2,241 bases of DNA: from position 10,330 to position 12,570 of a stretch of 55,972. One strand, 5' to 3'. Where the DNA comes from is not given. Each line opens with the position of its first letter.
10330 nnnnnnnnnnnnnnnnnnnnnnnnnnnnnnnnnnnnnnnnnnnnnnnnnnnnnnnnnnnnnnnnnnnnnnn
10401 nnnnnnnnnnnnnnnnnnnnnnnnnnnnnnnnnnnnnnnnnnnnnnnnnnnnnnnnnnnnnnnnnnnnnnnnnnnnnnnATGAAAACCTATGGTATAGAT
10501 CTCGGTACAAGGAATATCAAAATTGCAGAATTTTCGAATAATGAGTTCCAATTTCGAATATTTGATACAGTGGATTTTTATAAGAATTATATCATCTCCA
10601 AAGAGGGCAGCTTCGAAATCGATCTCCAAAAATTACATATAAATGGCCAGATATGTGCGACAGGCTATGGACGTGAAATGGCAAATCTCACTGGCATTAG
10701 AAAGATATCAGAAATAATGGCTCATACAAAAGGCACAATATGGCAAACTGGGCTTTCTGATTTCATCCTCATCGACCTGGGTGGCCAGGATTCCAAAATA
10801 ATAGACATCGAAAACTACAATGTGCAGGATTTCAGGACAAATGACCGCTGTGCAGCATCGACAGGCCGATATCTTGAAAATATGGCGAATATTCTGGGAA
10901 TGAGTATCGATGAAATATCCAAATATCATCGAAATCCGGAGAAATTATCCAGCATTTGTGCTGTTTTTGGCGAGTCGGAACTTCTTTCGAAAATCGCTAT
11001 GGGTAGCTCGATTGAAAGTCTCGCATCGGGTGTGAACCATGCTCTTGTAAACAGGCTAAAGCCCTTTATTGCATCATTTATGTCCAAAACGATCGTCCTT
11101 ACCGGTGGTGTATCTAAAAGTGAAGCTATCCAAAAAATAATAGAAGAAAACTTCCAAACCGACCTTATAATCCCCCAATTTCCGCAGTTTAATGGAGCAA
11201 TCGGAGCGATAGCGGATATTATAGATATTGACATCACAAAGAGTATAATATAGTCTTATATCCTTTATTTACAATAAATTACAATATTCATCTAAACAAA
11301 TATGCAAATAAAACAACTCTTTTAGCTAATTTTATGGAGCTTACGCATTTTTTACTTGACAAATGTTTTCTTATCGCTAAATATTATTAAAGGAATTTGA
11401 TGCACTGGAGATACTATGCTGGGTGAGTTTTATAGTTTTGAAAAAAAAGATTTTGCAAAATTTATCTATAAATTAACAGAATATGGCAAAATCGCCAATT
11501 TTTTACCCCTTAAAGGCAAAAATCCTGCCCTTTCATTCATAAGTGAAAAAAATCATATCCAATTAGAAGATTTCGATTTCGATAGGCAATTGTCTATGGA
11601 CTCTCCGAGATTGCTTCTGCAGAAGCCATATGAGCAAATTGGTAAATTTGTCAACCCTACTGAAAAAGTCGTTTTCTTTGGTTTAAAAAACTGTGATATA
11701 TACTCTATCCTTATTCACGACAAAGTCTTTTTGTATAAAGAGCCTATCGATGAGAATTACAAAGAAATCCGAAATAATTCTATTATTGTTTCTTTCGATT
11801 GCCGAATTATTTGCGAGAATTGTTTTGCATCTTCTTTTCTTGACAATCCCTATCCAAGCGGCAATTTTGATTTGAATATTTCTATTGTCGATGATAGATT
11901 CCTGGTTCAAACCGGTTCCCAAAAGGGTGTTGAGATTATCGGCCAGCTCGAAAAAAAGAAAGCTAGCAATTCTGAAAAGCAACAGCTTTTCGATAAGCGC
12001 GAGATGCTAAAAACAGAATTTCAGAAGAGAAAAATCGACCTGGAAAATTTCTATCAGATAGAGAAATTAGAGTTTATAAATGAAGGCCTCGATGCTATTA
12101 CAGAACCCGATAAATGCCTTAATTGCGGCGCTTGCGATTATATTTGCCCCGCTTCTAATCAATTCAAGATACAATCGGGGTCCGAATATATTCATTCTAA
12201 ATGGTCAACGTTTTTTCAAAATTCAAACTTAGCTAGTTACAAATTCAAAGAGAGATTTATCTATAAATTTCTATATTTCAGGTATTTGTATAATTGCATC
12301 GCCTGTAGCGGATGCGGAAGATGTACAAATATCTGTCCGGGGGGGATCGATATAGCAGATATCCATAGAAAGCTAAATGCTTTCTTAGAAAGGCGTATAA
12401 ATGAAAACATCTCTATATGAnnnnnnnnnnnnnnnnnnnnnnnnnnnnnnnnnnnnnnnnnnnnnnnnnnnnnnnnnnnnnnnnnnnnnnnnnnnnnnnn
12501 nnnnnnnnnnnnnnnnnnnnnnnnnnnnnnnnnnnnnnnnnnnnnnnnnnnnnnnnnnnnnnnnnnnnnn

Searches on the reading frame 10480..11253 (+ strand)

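Call 43: search_protein_families(library=pfam, proteins=[window:10480-11253:+], max_evalue=0.00001)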
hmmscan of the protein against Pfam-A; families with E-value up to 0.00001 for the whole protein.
window:10480-11253:+ (257 aa): 1 family
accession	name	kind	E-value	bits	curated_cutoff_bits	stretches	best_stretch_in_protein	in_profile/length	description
PF01869.26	BcrAD_BadFG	-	1.5e-29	103.8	31.5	1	59-243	68-267/271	BadF/BadG/BcrA/BcrD ATPase family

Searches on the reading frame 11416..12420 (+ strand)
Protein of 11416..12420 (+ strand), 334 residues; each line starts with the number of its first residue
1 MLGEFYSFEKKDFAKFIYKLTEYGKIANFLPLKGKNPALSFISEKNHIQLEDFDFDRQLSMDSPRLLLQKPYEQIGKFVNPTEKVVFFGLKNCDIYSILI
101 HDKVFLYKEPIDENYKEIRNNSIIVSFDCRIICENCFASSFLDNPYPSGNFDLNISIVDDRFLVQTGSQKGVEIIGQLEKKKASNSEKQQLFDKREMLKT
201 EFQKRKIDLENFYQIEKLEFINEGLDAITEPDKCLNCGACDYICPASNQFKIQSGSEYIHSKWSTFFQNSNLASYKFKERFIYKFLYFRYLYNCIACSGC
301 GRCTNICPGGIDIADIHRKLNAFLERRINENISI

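Call 43: search_protein_families(library=pfam, proteins=[window:11416-12420:+], max_evalue=0.00001)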
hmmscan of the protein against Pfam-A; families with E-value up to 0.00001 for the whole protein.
window:11416-12420:+ (334 aa): 5 families
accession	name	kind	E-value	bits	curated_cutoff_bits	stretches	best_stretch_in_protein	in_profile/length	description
PF17179.9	Fer4_22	-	1.9e-08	35.5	27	1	233-311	1-95/95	4Fe-4S dicluster domain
PF12838.12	Fer4_7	-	1.1e-07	32.7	27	0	229-246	33-50/52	4Fe-4S dicluster domain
PF13183.11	Fer4_8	-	2.2e-07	31.7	27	1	232-311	3-68/68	4Fe-4S dicluster domain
PF13237.11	Fer4_10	-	1.8e-06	28.2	25.5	0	229-250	4-28/53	4Fe-4S dicluster domain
PF13187.11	Fer4_9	-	5.6e-06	26.7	27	0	233-310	1-50/52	4Fe-4S dicluster domain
